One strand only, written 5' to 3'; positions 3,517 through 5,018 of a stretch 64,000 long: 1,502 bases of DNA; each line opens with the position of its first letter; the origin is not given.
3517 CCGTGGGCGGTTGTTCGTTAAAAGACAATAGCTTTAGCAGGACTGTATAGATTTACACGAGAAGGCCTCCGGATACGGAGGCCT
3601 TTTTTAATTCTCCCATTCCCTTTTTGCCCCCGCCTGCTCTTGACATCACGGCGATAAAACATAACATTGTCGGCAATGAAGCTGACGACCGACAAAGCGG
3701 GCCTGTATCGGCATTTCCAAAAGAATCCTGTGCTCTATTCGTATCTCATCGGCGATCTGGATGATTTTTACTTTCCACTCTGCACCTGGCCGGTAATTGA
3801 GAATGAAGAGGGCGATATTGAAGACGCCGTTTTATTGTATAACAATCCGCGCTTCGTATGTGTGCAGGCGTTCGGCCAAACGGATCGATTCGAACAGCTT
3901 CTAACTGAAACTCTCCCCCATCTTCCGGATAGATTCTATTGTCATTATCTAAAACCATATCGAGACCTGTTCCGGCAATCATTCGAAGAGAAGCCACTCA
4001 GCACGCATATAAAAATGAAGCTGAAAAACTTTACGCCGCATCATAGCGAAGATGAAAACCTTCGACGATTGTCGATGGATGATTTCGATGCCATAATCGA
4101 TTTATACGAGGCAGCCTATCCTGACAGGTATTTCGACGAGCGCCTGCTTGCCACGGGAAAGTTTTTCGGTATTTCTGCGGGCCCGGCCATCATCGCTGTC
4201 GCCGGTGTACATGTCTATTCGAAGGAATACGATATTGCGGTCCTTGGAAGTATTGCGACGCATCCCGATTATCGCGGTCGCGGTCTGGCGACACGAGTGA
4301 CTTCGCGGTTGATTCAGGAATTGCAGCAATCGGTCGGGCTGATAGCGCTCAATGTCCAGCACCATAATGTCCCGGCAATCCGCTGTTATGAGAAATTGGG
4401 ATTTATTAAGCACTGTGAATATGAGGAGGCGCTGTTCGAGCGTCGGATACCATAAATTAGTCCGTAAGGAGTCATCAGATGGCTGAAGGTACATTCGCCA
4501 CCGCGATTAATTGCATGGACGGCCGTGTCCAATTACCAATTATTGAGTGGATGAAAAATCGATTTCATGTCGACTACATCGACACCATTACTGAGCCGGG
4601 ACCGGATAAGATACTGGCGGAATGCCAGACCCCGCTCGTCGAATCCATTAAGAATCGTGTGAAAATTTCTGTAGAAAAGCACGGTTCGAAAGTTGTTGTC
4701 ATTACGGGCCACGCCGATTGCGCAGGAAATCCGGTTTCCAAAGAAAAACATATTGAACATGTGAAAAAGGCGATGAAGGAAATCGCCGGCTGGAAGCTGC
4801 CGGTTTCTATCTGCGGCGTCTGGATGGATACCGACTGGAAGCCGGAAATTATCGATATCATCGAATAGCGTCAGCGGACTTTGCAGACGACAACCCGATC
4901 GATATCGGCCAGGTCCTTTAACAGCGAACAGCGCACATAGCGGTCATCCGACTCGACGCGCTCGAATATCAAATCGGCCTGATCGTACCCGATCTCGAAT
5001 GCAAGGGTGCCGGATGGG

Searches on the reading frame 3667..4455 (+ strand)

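Call 3: search_protein_families(library=pfam, proteins=[window:3667-4455:+], max_evalue=0.01)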
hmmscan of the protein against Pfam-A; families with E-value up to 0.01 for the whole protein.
window:3667-4455:+ (262 aa): 7 families
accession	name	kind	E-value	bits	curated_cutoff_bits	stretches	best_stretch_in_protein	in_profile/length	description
PF00583.31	Acetyltransf_1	-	4.8e-17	62.8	20.7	1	145-246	14-116/116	Acetyltransferase (GNAT) family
PF08445.16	FR47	-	4.5e-12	46.2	22.1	1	189-251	20-82/86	FR47-like protein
PF13508.13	Acetyltransf_7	-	1.7e-10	41.6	27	1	171-247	10-83/84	Acetyltransferase (GNAT) domain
PF12746.13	GNAT_acetyltran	-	2.5e-10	40.9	26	1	96-253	88-241/243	GNAT acetyltransferase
PF13527.13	Acetyltransf_9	-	4.4e-08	33.6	25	1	132-226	2-108/127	Acetyltransferase (GNAT) domain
PF13673.13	Acetyltransf_10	-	1.8e-07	31.6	23.6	1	166-249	33-110/128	Acetyltransferase (GNAT) domain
PF13302.13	Acetyltransf_3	-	9.5e-06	26.8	25.4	1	163-246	52-137/138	Acetyltransferase (GNAT) domain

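Call 4: search_protein_families(library=ncbifam, proteins=[window:3667-4455:+], max_evalue=0.01)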
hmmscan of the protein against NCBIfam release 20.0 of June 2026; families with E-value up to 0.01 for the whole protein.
window:3667-4455:+ (262 aa): 18 families
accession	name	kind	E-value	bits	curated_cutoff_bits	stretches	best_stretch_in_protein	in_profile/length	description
TIGR01575.1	rimI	equivalog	2.2e-10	40.8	86.4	1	148-248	10-114/132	ribosomal protein S18-alanine N-acetyltransferase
NF007025.1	PRK09491.1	equivalog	5.7e-07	29.6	173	1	188-247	60-120/145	ribosomal protein S18-alanine N-acetyltransferase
TIGR03827.1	GNAT_ablB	equivalog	9.1e-07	28.6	205.1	1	90-222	76-215/266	putative beta-lysine N-acetyltransferase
NF002959.0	PRK03624.1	equivalog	1.6e-06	27.9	124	1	195-248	77-131/147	GNAT family acetyltransferase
NF000048.1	AAC_6p_A40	exception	2.5e-05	23.8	400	1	197-248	103-156/184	aminoglycoside 6'-N-acetyltransferase AacA40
NF049894.1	CG3035_N_ac_Glu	equivalog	2.6e-05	23.6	280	1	166-251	208-294/300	N-acetylglutamate synthase, CG3035 family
TIGR03448.1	mycothiol_MshD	equivalog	9.1e-05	21.9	163.1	1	195-249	233-288/294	mycothiol synthase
NF033083.0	AAC_3_I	equivalog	0.00017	21.8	200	1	138-246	21-134/145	AAC(3)-I family aminoglycoside N-acetyltransferase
NF012165.0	AAC_6p_set_A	equivalog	0.00039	20.2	280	1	198-249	97-150/177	aminoglycoside 6'-N-acetyltransferase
NF000431.1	AAC_6p_Ian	exception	0.00043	19.8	400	1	193-250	96-155/190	aminoglycoside N-acetyltransferase AAC(6')-Ian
NF000487.1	stat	exception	0.00075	19.1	420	1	175-258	90-172/189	streptothricin N-acetyltransferase STAT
TIGR04431.1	N6_acetyl_AAC6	equivalog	0.00082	19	260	1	197-248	103-156/184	AacA4 family aminoglycoside N(6')-acetyltransferase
NF000118.3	AAC_6p_A31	exception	0.001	19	385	1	190-248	82-144/172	aminoglycoside N-acetyltransferase AAC(6')-31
NF000482.1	AAC_3_XI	exception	0.0016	18.3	300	1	186-247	69-133/148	aminoglycoside N-acetyltransferase AAC(3)-XI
NF007853.0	PRK10562.1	equivalog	0.002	18.4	125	1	193-250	71-125/146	N-acetyltransferase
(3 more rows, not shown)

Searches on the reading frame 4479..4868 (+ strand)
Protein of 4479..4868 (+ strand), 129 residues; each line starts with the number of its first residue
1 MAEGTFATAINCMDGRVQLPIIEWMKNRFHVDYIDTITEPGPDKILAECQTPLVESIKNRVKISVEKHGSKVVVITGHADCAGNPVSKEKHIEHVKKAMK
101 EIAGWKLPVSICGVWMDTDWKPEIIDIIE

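Call 3: search_protein_families(library=pfam, proteins=[window:4479-4868:+], max_evalue=0.01)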
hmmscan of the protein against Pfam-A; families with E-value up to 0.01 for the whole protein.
window:4479-4868:+ (129 aa): 2 families
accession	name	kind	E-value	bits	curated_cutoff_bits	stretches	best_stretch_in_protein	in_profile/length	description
PF20393.3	Pro_CA_2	-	8e-53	178.4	30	1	3-125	2-124/125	Putative carbonic anhydrase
PF00484.24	Pro_CA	-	0.001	19.8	25.7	1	9-103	3-92/156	Carbonic anhydrase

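Call 4: search_protein_families(library=ncbifam, proteins=[window:4479-4868:+], max_evalue=0.01)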
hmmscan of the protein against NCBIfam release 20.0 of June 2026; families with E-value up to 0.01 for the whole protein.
window:4479-4868:+ (129 aa): 0 families
